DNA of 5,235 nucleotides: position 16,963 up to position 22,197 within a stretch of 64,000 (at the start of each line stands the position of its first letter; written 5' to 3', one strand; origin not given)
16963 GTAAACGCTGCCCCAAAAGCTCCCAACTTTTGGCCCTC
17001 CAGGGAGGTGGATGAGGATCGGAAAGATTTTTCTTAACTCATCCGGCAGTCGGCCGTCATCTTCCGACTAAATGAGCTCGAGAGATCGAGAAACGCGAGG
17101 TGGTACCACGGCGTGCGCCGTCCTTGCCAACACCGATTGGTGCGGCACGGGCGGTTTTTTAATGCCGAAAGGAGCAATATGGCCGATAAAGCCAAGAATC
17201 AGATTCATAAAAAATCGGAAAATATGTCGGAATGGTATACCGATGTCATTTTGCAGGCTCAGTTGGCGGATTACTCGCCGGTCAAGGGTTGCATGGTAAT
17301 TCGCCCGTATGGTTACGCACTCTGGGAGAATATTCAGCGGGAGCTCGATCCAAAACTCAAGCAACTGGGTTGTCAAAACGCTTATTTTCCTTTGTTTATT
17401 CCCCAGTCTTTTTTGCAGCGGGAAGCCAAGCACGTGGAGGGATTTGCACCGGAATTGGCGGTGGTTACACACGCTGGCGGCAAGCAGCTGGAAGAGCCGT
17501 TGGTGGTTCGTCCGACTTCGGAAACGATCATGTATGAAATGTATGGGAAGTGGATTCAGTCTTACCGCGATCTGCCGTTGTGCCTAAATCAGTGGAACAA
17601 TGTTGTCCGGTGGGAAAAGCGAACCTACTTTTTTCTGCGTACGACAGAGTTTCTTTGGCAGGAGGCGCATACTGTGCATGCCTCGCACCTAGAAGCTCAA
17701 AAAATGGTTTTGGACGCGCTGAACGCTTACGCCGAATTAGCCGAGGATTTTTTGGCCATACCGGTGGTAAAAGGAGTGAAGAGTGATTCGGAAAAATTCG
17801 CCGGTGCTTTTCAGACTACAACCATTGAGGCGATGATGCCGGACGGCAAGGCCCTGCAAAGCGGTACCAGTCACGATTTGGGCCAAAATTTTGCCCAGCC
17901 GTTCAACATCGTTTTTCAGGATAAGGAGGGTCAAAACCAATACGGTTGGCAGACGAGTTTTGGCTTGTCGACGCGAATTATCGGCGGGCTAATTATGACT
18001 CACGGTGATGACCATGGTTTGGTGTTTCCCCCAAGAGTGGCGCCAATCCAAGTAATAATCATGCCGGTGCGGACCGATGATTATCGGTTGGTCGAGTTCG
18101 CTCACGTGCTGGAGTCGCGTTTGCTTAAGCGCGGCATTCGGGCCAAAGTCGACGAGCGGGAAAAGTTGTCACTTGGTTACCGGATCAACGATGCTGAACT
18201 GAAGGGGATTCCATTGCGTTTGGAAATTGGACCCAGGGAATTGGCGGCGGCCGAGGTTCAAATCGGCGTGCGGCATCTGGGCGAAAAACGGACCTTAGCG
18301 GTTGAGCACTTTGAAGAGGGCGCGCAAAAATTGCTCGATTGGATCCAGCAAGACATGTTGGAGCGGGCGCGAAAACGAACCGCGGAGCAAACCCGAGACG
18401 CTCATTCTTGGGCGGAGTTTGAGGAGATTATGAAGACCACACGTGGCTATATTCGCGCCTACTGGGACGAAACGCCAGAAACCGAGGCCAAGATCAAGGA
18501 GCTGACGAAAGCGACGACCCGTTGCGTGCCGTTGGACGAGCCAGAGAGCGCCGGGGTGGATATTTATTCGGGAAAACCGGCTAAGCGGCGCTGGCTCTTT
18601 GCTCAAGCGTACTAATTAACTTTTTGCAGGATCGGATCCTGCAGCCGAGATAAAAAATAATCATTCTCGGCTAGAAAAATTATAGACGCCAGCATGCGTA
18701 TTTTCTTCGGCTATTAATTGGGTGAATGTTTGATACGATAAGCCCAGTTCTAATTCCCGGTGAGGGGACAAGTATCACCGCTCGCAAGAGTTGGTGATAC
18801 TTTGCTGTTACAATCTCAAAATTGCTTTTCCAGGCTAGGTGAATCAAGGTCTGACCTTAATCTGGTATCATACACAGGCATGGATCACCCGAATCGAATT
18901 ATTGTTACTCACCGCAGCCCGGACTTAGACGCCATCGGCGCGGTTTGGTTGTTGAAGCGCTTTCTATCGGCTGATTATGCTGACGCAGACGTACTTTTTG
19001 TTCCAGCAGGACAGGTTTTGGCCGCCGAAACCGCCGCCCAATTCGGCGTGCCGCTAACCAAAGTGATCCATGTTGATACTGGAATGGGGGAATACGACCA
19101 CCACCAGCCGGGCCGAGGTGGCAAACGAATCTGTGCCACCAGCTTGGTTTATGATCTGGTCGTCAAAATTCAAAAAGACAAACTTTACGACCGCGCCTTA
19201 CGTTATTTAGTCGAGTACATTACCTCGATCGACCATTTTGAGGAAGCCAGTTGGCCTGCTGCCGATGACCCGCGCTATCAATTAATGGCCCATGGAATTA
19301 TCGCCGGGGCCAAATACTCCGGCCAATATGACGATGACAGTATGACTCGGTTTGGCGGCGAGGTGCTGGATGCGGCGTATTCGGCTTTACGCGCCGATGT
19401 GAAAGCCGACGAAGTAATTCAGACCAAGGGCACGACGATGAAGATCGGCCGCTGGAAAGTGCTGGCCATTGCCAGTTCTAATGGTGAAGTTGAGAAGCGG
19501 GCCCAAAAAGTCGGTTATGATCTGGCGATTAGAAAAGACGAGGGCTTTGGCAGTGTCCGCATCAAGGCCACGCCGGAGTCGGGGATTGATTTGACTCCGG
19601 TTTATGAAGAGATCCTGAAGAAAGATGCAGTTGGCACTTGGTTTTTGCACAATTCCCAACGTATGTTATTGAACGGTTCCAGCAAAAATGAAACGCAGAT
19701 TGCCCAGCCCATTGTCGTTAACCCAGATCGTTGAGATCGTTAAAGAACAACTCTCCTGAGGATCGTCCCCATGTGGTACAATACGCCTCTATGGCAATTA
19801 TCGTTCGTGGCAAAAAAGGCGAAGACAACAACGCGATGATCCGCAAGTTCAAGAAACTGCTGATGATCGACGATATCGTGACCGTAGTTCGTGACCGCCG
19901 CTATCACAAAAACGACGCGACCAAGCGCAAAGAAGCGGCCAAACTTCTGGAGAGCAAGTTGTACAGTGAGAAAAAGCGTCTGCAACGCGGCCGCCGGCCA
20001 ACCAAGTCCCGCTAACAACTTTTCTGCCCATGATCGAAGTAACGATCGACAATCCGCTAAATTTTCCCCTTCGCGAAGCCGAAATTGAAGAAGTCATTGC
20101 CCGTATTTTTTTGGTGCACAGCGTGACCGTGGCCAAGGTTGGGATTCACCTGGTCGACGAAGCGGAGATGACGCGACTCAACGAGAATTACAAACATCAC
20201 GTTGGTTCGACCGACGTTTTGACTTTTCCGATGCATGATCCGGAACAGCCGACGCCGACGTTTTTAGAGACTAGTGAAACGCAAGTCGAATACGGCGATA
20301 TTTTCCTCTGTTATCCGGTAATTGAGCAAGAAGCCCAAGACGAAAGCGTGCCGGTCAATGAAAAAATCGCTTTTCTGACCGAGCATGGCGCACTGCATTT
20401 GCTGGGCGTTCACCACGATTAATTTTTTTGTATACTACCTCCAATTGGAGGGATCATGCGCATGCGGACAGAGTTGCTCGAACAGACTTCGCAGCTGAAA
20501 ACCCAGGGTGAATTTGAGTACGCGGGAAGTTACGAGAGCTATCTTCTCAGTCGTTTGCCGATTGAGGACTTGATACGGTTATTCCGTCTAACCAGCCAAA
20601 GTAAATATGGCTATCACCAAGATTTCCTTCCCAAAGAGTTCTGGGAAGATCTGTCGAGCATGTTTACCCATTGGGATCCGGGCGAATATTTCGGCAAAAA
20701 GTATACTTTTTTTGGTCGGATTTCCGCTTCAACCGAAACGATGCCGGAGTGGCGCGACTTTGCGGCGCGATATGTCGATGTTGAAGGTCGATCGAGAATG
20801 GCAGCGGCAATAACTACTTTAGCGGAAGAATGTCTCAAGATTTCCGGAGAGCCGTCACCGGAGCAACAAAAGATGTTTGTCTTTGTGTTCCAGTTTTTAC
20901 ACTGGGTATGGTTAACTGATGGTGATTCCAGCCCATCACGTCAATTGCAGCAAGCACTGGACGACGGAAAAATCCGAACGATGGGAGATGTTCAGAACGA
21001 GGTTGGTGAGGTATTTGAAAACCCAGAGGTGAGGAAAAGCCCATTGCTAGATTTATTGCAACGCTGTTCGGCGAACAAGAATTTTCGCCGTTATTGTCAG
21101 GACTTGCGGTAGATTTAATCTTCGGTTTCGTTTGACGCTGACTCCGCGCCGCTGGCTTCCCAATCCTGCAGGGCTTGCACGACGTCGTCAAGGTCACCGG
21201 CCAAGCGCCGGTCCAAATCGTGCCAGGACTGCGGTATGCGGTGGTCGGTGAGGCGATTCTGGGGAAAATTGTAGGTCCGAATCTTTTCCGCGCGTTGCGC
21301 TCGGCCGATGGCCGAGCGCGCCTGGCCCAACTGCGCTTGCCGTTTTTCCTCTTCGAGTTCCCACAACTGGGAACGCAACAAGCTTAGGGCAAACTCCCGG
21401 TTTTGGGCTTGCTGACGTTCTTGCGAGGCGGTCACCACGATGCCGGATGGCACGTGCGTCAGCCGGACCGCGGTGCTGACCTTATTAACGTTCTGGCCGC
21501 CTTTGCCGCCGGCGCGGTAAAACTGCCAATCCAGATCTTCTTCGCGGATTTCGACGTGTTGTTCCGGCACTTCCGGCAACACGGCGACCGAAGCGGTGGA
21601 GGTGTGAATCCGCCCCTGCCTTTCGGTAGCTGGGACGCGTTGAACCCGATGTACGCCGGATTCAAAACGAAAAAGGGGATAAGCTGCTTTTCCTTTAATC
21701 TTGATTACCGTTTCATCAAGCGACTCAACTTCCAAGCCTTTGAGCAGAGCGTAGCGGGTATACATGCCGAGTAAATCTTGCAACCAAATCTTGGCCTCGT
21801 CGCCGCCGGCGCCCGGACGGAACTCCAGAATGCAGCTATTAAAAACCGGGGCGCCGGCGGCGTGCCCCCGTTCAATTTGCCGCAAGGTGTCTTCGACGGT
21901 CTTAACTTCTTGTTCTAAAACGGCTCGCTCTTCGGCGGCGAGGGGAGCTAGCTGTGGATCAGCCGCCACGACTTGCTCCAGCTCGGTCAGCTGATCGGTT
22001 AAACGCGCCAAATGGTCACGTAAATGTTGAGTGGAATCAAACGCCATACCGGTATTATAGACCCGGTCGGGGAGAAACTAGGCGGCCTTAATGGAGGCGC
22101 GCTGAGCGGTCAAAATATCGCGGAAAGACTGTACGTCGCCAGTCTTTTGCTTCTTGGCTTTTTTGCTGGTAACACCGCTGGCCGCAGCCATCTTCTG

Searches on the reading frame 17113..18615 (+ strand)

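Call 70: search_protein_families(library=pfam, proteins=[window:17113-18615:+], max_evalue=0.001)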
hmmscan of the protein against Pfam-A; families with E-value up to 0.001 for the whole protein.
window:17113-18615:+ (500 aa): 3 families
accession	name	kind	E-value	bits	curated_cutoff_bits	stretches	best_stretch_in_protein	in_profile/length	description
PF00587.30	tRNA-synt_2b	-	6.7e-19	69.1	29.3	1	126-292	7-174/179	tRNA synthetase class II core domain (G, H, P, S and T)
PF03129.25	HGTP_anticodon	-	1.4e-18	67.2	21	1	313-406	1-93/94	Anticodon binding domain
PF09180.16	ProRS-C_1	-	4.3e-18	65.7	31.5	1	433-500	1-71/71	Prolyl-tRNA synthetase, C-terminal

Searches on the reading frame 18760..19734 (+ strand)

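Call 70: search_protein_families(library=pfam, proteins=[window:18760-19734:+], max_evalue=0.001)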
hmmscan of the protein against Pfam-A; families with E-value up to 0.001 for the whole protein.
window:18760-19734:+ (324 aa): 2 families
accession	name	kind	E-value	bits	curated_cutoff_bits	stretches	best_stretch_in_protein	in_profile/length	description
PF09828.14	ChrB_C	-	4.3e-05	24.4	25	0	49-106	2-56/132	ChrB, C-terminal domain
PF01368.27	DHH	-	6.5e-05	23.6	28.1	1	47-110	3-51/125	DHH family, N-terminal domain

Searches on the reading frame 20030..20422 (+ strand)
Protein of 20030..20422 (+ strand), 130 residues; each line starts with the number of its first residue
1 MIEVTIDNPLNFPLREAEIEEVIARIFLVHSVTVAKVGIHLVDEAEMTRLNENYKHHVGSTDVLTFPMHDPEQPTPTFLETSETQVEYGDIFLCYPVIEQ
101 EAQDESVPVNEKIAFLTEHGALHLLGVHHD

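Call 70: search_protein_families(library=pfam, proteins=[window:20030-20422:+], max_evalue=0.001)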
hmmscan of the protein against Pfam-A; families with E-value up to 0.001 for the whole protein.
window:20030-20422:+ (130 aa): 1 family
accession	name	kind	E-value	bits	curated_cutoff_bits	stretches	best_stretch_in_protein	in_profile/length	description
PF02130.23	YbeY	-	8.2e-23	81.1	25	1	19-129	11-109/129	Endoribonuclease YbeY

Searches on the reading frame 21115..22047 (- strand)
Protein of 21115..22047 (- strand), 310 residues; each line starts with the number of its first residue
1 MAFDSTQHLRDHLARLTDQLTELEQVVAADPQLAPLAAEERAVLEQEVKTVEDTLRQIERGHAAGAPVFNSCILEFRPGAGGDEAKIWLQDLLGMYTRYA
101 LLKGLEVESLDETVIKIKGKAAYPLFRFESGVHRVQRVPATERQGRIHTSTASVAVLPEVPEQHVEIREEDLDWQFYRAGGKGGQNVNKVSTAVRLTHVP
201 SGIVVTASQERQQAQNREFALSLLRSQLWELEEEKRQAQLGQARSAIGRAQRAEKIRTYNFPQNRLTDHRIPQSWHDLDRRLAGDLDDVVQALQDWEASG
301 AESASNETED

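Call 72: search_protein_families(library=pfam, proteins=[window:21115-22047:-], max_evalue=0.001)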
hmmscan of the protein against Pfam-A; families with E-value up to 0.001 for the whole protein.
window:21115-22047:- (310 aa): 2 families
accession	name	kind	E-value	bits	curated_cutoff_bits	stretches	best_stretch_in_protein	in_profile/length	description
PF00472.26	RF-1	-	1.3e-36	125.5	35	1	163-270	3-116/116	RF-1 domain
PF03462.23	PCRF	-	4.8e-35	121.6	24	1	12-154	43-194/194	PCRF domain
